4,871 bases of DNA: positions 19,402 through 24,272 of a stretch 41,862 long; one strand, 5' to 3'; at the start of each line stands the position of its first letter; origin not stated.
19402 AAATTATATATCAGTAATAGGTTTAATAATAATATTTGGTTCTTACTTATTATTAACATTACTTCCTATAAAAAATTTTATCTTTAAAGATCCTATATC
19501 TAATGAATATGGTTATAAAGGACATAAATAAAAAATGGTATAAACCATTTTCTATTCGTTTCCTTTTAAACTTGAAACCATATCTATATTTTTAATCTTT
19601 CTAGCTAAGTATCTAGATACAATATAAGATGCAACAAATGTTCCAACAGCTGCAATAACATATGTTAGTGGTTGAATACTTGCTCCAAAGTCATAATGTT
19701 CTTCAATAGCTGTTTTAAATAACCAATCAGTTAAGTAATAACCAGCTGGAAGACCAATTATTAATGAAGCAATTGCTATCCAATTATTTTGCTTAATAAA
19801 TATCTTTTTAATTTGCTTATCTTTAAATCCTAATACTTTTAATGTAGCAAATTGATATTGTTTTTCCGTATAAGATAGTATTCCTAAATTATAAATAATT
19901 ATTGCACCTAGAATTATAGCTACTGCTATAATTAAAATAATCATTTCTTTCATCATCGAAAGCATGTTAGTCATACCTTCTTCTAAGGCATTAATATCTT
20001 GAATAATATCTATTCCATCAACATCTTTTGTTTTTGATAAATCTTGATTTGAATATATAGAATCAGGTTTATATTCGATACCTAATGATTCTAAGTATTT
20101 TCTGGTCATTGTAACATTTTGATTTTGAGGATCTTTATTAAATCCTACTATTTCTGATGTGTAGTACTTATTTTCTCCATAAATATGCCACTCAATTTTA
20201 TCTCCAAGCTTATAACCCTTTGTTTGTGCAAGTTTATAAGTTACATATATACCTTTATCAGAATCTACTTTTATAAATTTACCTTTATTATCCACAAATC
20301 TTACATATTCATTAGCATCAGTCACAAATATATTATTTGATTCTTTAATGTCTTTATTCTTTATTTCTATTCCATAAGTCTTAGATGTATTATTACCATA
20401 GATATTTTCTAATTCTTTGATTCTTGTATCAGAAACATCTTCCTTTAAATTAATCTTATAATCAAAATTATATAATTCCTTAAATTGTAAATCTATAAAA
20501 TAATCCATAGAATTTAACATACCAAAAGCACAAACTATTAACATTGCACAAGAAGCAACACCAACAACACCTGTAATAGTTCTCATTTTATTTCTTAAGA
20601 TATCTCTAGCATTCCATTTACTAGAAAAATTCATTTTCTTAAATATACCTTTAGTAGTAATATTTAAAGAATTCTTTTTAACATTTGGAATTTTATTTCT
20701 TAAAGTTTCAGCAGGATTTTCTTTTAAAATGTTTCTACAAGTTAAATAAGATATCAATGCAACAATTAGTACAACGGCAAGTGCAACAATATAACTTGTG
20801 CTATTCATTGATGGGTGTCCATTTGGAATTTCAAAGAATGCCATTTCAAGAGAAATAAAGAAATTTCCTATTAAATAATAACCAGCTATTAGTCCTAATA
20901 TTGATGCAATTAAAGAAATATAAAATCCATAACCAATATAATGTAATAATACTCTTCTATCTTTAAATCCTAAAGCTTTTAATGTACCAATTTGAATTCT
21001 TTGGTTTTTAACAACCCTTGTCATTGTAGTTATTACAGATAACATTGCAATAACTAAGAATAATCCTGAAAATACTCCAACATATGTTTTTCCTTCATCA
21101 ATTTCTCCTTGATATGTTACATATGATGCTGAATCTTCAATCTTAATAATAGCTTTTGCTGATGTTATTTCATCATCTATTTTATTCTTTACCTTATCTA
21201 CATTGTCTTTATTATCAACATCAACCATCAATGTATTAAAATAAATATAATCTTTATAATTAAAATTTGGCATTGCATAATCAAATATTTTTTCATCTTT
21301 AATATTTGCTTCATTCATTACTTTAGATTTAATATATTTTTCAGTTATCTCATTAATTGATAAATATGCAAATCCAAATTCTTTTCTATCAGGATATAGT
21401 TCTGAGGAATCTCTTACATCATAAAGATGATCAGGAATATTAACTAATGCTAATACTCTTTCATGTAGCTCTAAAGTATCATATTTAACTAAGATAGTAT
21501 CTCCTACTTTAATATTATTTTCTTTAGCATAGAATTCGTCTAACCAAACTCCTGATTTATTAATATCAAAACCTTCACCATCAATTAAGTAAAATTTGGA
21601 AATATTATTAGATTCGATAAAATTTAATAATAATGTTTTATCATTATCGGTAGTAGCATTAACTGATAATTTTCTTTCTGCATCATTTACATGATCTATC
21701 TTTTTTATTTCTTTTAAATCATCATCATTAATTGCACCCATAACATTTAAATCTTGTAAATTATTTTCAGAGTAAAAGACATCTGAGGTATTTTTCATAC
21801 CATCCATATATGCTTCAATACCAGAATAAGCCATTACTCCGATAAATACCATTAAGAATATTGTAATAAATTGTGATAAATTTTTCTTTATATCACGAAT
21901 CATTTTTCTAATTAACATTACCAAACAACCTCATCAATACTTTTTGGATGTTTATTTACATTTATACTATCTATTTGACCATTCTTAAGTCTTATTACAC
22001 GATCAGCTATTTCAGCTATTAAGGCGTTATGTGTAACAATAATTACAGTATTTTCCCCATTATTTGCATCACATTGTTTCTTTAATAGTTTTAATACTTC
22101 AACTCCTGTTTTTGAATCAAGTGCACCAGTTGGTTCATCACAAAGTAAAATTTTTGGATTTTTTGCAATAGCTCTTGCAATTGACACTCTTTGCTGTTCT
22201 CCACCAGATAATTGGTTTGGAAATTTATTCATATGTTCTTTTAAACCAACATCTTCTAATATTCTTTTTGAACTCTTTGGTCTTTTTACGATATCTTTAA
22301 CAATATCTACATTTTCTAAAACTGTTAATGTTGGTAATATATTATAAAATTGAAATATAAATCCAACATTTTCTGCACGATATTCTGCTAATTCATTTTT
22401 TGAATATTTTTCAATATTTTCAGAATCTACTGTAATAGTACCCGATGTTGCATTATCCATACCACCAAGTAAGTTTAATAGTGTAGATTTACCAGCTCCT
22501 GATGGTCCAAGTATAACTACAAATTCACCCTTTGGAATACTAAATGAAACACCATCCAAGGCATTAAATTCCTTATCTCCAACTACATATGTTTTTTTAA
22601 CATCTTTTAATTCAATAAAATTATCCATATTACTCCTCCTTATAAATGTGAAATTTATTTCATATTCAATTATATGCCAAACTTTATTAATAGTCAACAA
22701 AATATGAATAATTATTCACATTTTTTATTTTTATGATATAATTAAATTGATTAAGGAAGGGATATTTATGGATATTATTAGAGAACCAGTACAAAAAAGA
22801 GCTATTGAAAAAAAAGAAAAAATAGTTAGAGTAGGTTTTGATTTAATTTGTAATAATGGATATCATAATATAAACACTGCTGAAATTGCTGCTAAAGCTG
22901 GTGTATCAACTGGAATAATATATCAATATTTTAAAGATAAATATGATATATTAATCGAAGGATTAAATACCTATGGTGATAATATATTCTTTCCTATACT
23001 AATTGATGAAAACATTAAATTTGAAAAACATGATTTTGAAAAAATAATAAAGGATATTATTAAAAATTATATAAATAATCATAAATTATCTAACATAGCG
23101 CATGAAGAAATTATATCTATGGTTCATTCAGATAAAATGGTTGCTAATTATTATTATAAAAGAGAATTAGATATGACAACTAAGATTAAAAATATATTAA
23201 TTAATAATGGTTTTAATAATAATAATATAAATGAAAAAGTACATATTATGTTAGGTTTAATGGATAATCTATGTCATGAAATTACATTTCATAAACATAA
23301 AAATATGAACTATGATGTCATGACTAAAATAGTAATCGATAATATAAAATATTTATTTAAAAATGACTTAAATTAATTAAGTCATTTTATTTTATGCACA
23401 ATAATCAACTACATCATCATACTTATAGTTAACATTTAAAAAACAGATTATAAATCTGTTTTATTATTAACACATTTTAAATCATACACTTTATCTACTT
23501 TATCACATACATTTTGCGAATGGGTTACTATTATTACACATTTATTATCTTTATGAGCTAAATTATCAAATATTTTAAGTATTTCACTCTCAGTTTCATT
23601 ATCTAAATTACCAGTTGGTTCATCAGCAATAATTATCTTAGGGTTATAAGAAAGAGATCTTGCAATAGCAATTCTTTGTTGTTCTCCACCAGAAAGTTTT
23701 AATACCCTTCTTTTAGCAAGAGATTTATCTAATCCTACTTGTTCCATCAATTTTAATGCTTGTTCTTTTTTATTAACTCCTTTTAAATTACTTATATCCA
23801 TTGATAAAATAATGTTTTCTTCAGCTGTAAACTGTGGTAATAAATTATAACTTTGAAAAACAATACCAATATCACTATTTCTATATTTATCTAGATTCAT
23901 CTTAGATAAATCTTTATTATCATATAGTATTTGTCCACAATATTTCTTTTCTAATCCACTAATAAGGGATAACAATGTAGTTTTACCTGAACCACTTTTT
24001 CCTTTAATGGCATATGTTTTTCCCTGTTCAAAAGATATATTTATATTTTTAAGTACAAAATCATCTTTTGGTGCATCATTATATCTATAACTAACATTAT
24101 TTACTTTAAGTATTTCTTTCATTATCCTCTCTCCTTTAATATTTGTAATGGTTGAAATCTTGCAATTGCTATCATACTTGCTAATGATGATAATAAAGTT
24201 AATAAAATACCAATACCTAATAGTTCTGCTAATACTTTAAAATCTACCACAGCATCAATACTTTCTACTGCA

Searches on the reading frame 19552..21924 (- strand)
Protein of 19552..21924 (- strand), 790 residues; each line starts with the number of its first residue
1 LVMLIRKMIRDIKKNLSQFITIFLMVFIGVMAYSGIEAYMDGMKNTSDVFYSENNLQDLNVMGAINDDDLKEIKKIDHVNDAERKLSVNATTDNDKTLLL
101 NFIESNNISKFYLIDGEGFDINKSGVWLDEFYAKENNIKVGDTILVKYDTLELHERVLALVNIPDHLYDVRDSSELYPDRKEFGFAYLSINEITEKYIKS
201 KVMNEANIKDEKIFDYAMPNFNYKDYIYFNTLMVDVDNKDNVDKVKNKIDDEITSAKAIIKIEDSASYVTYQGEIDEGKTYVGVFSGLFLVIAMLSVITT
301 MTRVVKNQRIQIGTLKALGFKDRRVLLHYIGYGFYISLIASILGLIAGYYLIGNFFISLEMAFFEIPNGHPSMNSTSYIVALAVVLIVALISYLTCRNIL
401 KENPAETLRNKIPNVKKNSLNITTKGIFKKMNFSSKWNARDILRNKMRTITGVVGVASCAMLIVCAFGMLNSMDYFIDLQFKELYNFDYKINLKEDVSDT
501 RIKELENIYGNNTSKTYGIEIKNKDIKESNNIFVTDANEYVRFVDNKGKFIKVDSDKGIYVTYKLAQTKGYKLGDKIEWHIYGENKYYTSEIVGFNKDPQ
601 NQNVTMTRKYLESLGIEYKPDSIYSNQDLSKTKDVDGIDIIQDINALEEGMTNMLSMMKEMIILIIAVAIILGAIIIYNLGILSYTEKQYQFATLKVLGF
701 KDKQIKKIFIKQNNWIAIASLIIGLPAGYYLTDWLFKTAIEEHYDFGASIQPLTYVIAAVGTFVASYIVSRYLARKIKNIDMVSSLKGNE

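Call 18: search_protein_families(library=pfam, proteins=[window:19552-21924:-], max_evalue=0.00001)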
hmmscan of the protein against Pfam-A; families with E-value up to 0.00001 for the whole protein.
window:19552-21924:- (790 aa): 2 families
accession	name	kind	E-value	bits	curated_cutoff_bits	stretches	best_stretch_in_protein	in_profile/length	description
PF02687.27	FtsX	-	5.5e-35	120.5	25.5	2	664-781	2-119/120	FtsX-like permease C-terminal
PF12704.14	MacB_PCD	-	3.7e-08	34.3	27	0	24-148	6-145/207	MacB-like periplasmic core domain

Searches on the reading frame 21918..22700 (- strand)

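Call 18: search_protein_families(library=pfam, proteins=[window:21918-22700:-], max_evalue=0.00001)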
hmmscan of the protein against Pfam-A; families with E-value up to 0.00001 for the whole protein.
window:21918-22700:- (260 aa): 2 families
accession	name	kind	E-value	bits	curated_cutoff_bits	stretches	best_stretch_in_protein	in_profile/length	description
PF00005.33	ABC_tran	-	2.1e-37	129.2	25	1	48-191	1-136/137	ABC transporter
PF02463.25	SMC_N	-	5.3e-06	26.5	40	0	58-240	24-213/220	RecF/RecN/SMC N terminal domain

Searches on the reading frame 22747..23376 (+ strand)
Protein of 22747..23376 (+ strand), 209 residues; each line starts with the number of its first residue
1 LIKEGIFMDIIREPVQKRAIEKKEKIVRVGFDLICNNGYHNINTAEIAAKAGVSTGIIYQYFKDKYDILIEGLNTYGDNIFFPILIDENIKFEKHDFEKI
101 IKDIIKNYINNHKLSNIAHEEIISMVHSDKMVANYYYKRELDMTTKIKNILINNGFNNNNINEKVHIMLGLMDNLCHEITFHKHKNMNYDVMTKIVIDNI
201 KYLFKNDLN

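Call 18: search_protein_families(library=pfam, proteins=[window:22747-23376:+], max_evalue=0.00001)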
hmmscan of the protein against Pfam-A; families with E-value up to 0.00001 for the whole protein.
window:22747-23376:+ (209 aa): 1 family
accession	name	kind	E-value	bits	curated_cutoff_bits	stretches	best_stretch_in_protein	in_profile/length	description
PF00440.29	TetR_N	-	8.6e-11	41.9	24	1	26-71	1-46/47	Bacterial regulatory proteins, tetR family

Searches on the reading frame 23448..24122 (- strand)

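Call 18: search_protein_families(library=pfam, proteins=[window:23448-24122:-], max_evalue=0.00001)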
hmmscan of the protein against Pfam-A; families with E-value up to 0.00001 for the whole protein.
window:23448-24122:- (224 aa): 3 families
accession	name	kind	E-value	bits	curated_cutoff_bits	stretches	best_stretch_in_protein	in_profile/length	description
PF00005.33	ABC_tran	-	8.5e-37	127.2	25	1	24-170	1-136/137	ABC transporter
PF13304.12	AAA_21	-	2.8e-06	28.1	27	0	140-207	235-304/304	AAA domain, putative AbiEii toxin, Type IV TA system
PF02463.25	SMC_N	-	4.7e-06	26.6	40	0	26-221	17-217/220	RecF/RecN/SMC N terminal domain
